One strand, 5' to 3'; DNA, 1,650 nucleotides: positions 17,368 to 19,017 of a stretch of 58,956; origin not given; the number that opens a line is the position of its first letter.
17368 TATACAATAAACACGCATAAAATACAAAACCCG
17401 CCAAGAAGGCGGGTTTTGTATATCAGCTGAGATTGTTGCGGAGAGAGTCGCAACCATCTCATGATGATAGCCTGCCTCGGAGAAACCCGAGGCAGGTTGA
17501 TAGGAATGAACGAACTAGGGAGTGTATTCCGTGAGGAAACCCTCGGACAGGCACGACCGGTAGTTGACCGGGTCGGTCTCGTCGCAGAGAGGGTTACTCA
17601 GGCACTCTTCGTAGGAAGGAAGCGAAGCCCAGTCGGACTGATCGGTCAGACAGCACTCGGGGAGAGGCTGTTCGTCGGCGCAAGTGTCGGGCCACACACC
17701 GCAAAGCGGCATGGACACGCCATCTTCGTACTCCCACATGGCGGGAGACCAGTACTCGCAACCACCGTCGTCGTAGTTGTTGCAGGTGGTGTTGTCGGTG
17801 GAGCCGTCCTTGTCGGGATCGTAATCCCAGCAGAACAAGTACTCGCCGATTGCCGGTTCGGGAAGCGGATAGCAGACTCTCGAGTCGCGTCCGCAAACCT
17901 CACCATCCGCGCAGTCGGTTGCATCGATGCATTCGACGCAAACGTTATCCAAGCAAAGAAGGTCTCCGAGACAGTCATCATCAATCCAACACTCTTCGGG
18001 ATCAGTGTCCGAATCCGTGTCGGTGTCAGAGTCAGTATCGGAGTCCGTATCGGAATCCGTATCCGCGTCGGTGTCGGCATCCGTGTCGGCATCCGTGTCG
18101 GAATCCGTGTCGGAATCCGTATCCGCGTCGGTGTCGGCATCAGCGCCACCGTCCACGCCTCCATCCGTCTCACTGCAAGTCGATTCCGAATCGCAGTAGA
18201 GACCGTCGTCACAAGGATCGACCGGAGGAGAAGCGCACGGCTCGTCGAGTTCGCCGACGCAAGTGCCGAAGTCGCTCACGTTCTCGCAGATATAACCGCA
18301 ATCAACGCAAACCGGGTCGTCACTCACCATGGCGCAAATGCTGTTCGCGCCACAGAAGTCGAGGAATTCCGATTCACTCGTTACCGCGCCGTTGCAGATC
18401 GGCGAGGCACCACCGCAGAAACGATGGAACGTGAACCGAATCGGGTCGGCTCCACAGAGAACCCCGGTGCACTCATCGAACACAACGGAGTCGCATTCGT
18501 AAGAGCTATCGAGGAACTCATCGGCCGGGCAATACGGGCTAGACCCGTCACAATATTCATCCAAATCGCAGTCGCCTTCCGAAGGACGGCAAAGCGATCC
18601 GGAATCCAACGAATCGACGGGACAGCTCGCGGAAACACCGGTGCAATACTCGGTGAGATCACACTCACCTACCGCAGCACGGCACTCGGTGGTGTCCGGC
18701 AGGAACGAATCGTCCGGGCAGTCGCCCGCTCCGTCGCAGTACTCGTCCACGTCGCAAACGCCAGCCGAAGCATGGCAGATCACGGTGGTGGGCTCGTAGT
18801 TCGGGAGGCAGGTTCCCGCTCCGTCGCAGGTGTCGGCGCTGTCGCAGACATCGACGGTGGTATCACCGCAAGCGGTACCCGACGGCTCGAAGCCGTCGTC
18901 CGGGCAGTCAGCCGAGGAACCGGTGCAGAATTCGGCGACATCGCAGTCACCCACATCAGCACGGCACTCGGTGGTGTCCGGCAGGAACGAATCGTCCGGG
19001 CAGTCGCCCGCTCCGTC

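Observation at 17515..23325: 1936-aa lipoprotein built from disintegrin-like Cys motifs, new Cys domains and (Asp-Thr)n stalks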

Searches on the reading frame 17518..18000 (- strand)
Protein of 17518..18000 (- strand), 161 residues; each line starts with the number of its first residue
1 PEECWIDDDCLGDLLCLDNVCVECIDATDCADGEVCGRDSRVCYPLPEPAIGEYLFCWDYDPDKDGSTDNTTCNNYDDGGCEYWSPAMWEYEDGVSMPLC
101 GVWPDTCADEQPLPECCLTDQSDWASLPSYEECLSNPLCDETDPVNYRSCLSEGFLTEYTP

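Call 9: search_protein_families(library=pfam, proteins=[window:17518-18000:-], max_evalue=1)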
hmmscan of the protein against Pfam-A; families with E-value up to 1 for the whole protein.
seq(161 aa): 0 families

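Call 17: find_homologous_proteins(query=window:17518-18000:-, max_evalue=0.001)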
Query seq(161 aa): 33 candidates shared short words with the query, none scored E <= 0.001.

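Call 34: find_related_loci(query=A1, collection=genome_contigs, flank=10000)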
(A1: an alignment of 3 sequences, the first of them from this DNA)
Query A1 (139 aa) in genome_contigs; peptide patterns used: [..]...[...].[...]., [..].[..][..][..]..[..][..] (x = any residue, [..] = any of these).
28 stretches matched a pattern, but none encodes a relative of the query by tblastn (E <= 1e-3).

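Call 46: search_solved_structures(query=A1, max_evalue=10, show_alignments=1)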
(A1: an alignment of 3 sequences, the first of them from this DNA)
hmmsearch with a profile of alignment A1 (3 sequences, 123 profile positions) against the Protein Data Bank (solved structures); distinct sequences matched with E-value up to 10: 1.
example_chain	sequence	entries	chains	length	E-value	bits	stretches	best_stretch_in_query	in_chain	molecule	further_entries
3lqh_A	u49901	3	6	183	0.88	13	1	35-91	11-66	Histone-lysine N-methyltransferase MLL | MLL1 PHD3-Bromo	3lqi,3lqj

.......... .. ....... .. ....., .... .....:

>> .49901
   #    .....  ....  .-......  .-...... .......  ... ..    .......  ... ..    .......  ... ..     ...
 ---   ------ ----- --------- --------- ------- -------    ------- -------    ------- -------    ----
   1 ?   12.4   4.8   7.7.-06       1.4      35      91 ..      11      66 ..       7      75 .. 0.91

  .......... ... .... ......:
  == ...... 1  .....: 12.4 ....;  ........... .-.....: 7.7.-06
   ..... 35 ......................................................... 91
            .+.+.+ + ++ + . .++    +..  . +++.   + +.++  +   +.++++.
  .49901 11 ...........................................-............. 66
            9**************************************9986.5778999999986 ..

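Call 68: predict_structure(alignment_id=A1)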
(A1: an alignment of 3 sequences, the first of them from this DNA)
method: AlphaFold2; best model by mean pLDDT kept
length: 139 residues; sequences in the alignment: 3
mean_pLDDT: 44.1   pTM: 0.33
mean pLDDT of the five models: 44.1, 42.8, 40.5, 39.2, 36.9
residues with pLDDT >= 90: 0; 70-90: 5; 50-70: 42; < 50: 92
segments of 3 or more residues with pLDDT < 50: 27-102, 127-139
pLDDT, mean of each block of 10 residues (from residue 1): 61 57 50 38 32 28 33 35 32 41 57 65 48 39
secondary structure, 60 per line:
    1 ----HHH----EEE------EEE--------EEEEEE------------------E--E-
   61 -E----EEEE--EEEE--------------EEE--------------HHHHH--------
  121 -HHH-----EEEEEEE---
elements in order: E12-14 E21-23 E32-37 E67-70 E73-76 E91-93 H108-112 E130-136

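Call 69: find_related_loci(query=A1, collection=metagenome_contigs, flank=10000)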
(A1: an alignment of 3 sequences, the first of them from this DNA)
Query A1 (139 aa) in metagenome_contigs; peptide patterns used: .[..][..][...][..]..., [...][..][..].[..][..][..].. (x = any residue, [..] = any of these).
86 stretches matched a pattern, but none encodes a relative of the query by tblastn (E <= 1e-3).

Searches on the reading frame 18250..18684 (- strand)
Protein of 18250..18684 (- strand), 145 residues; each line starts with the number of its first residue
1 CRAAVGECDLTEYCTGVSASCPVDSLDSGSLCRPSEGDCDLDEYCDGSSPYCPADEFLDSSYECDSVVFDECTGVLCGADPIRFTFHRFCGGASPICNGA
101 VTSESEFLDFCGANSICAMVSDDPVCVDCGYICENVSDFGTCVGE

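Call 80: search_protein_families(library=pfam, proteins=[window:18250-18684:-], max_evalue=10)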
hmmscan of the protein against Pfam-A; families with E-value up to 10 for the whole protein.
seq(145 aa): 1 family
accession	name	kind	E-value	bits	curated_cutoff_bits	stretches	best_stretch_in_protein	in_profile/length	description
PF00200.28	Disintegrin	-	2.5e-11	44.6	35.1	2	28-55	48-75/75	Disintegrin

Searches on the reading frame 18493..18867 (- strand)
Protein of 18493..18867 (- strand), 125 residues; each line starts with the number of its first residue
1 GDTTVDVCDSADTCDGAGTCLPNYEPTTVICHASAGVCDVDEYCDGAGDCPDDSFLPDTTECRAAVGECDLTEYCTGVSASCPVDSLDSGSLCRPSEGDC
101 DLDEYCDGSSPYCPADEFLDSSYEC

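Call 27: search_protein_representatives(protein=window:18493-18867:-)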
Query: 125 residues. Proteins with E-value up to 0.001 (for the whole library): 4655; up to 1e-10: 3132; up to 1e-30: 1151. The best 150 are listed.
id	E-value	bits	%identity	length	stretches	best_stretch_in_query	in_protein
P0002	6.5e-258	859.4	51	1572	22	1-62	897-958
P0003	2.2e-206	692.4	49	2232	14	31-125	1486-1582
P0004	2.0e-198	666.7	46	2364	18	20-125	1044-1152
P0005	1.4e-187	631.5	51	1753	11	27-120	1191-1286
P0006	2.0e-185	624.5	43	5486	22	24-122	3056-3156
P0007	2.8e-181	611.1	48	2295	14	24-121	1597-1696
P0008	1.1e-180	609.1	43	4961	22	25-124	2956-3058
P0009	1.5e-178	602.2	45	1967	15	6-117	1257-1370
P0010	1.4e-173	586.1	44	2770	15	26-119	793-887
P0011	1.1e-170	576.7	48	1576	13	27-116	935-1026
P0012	3.2e-154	523.4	52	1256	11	1-119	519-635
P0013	9.0e-153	518.7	44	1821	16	28-120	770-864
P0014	3.8e-152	516.7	53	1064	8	3-116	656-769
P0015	4.1e-151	513.3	48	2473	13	24-119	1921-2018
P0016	4.1e-147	500.3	49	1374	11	24-118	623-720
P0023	5.8e-138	470.7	43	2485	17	1-62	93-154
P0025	3.0e-136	465.1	42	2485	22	5-120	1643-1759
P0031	5.7e-128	438.3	51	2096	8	4-125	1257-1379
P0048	8.5e-116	398.9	57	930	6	4-118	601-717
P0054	1.5e-110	381.8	55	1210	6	2-119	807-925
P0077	6.6e-99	344.1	56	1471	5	1-125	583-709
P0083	7.1e-98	340.8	49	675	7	27-119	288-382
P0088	4.2e-97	338.3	50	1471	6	5-125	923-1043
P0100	5.4e-94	328.2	52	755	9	1-110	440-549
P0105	5.4e-93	325.0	41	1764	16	4-113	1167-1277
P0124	2.7e-88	309.8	52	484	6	26-121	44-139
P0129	2.2e-87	306.8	46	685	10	5-107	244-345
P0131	2.1e-86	303.6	52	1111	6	1-115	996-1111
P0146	4.8e-85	299.2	52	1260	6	3-116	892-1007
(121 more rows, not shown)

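Call 28: list_cluster_members(proteins=[P0002, P0003, P0004, P0005, P0006, P0009, P0012, P0014, P0048, P0077])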
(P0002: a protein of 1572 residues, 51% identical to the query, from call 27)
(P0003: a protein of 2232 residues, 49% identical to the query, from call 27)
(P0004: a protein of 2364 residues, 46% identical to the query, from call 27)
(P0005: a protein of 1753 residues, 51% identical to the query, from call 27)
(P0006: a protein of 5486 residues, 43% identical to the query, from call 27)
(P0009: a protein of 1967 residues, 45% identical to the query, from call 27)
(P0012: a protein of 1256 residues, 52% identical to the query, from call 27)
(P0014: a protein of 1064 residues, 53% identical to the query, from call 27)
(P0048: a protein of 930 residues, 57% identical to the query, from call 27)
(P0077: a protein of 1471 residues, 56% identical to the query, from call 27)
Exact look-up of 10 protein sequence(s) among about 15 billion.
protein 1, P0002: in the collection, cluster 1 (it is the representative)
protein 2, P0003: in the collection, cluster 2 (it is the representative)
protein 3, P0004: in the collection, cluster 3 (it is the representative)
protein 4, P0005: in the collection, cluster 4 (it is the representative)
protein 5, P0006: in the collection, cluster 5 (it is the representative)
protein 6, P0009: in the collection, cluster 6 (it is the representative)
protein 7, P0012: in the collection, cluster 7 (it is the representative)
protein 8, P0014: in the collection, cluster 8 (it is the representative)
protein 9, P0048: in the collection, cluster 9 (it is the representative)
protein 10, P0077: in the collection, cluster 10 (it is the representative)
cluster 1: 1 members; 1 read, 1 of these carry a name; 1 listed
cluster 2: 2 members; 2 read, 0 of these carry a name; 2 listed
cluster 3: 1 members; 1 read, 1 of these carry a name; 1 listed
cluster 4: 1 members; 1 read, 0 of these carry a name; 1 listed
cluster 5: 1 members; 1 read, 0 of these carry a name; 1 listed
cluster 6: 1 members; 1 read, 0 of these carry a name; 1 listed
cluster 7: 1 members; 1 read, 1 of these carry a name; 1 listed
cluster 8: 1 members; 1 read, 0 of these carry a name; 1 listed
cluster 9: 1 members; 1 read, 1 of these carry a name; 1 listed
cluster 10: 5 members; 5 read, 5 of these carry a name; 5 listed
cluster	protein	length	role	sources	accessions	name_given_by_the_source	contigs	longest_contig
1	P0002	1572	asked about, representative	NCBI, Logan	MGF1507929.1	MAG: hypothetical protein ACFB9M_00350 [Myxococcota bacterium]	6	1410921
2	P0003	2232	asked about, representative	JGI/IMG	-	-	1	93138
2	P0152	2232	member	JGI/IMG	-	-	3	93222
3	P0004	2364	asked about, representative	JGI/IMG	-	hypothetical protein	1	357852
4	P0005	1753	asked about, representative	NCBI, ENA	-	-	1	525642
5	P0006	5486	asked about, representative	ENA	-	-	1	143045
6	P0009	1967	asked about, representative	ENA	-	-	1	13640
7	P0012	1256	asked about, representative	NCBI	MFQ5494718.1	MAG: hypothetical protein ACE5EX_04995 [Phycisphaerae bacterium]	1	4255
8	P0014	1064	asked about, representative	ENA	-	-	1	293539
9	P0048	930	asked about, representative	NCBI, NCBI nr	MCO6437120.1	MAG: VWA domain-containing protein, partial [Phycisphaerae bacterium] | VWA domain-containing protein [Phycisphaerae bacterium]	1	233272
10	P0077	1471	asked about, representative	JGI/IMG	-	hypothetical protein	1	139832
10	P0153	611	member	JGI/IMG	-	hypothetical protein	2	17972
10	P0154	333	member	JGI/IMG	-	hypothetical protein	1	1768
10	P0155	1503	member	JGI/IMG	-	hypothetical protein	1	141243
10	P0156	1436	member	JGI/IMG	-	hypothetical protein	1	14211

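Call 31: search_protein_families(library=pfam, proteins=[P0002, P0005, P0012, P0014, P0048, P0077, P0124, P0083], max_evalue=0.001)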
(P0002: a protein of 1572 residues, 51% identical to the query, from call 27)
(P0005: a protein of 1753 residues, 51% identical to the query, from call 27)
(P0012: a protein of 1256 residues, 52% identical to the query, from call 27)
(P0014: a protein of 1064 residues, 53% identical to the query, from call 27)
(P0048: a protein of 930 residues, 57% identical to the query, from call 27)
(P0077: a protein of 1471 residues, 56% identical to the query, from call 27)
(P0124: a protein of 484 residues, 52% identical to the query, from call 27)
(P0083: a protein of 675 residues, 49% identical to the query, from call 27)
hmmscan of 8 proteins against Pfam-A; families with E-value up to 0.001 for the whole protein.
P0002 (1572 aa): 1 family
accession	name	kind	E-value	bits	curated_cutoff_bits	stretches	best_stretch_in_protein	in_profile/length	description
PF00200.28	Disintegrin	-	4.8e-68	226.4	35.1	1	1336-1384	25-75/75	Disintegrin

P0005 (1753 aa): 4 families
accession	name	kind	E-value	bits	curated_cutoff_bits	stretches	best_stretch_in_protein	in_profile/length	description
PF00200.28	Disintegrin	-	8.3e-102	334.5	35.1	19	1156-1186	45-75/75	Disintegrin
PF00963.24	Cohesin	-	1.3e-26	93.9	24.1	2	599-644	8-54/139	Cohesin domain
PF02412.23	TSP_3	-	3.7e-16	59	25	1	1693-1725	4-36/36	Thrombospondin type 3 repeat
PF00526.23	Dicty_CTDC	-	0.0004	20.6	27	1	847-867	1-22/24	Dictyostelium (slime mold) repeat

P0012 (1256 aa): 2 families
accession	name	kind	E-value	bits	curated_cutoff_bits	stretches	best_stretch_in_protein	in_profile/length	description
PF00200.28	Disintegrin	-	1e-45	154.8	35.1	1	210-259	28-73/75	Disintegrin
PF13948.11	DUF4215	-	9.9e-05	23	27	1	202-231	19-47/47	Domain of unknown function (DUF4215)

P0014 (1064 aa): 3 families
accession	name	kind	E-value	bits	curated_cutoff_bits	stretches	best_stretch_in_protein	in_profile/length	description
PF00200.28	Disintegrin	-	3e-73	243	35.1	14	653-707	19-75/75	Disintegrin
PF00404.24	Dockerin_1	-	3.1e-06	27.7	22.9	0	993-1017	26-50/57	Dockerin type I domain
PF00963.24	Cohesin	-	5.8e-06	27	24.1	1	38-148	6-126/139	Cohesin domain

P0048 (930 aa): 4 families
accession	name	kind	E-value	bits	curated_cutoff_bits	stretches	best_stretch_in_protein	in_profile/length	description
PF00200.28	Disintegrin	-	4.5e-57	191.2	35.1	9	687-715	47-75/75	Disintegrin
PF00092.34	VWA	-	1.6e-13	51.7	23.8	1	260-424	1-155/174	von Willebrand factor type A domain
PF13519.12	VWA_2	-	1.7e-11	45.2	27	1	261-362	1-106/107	von Willebrand factor type A domain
PF05762.20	VWA_CoxE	-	0.00027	20.9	26.4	1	260-363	58-160/222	VWA domain containing CoxE-like protein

P0077 (1471 aa): 4 families
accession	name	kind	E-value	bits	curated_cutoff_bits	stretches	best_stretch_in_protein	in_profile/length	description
PF00200.28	Disintegrin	-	5.6e-29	101.2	35.1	8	830-860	45-75/75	Disintegrin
PF00526.23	Dicty_CTDC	-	6.1e-09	36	27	2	361-383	1-23/24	Dictyostelium (slime mold) repeat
PF22352.2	K319L-like_PKD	-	1.6e-06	28.4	27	1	36-121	1-82/84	K319L-like, PKD domain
PF18911.6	PKD_4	-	2e-06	28.2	27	1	29-69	1-41/85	PKD domain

P0124 (484 aa): 1 family
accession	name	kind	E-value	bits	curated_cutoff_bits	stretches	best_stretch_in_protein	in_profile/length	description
PF00200.28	Disintegrin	-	3.3e-38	130.7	35.1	7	42-72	45-75/75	Disintegrin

P0083 (675 aa): 1 family
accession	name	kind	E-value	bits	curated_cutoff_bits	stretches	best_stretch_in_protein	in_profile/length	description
PF00200.28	Disintegrin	-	9.8e-58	193.3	35.1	10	123-155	43-75/75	Disintegrin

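Call 58: list_cluster_members(proteins=[P0146, P0131, P0100, P0105, P0129, P0025, P0023, P0088, P0031, P0054])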
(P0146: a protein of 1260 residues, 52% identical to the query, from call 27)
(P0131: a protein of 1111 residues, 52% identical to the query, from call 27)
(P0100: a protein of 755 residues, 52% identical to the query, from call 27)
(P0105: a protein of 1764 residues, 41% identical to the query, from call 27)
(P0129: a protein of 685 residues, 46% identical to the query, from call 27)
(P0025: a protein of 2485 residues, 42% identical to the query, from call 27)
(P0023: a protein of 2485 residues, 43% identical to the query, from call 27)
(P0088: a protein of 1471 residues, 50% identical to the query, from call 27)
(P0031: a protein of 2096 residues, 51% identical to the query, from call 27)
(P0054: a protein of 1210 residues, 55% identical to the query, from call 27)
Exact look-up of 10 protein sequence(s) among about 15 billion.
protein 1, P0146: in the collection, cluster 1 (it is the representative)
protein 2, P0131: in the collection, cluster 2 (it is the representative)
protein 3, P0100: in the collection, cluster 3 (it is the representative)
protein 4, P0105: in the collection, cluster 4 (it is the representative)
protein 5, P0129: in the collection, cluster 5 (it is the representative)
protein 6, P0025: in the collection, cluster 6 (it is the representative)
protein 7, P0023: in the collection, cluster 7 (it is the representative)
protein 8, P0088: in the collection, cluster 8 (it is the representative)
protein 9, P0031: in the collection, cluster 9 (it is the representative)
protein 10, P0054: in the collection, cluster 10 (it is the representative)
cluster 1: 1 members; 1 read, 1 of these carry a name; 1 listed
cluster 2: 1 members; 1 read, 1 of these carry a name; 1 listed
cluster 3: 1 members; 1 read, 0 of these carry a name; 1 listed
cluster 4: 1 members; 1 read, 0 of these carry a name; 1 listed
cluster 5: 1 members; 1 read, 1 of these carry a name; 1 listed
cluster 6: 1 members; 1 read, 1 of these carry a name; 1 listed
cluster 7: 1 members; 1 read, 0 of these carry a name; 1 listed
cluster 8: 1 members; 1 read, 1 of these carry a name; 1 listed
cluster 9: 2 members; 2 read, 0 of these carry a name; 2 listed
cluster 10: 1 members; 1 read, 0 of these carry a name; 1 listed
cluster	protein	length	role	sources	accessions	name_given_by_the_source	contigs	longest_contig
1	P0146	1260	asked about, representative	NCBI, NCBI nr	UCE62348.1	MAG: hypothetical protein JSU63_11665 [Phycisphaerales bacterium]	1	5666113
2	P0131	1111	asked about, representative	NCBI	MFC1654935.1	hypothetical protein ACFL2F_03925, partial [Myxococcota bacterium]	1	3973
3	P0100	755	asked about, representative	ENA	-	-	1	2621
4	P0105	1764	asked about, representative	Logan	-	-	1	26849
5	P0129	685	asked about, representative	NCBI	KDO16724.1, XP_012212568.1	hypothetical protein SPRG_17781, partial [Saprolegnia parasitica CBS 223.65]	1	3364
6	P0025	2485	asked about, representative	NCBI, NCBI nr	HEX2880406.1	MAG TPA: hypothetical protein VHO25_12815, partial [Polyangiaceae bacterium] | hypothetical protein [Polyangiaceae bacterium]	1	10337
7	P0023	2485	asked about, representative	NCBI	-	-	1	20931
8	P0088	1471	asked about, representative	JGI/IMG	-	hypothetical protein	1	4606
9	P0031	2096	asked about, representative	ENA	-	-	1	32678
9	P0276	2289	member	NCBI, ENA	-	-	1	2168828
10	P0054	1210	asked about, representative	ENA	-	-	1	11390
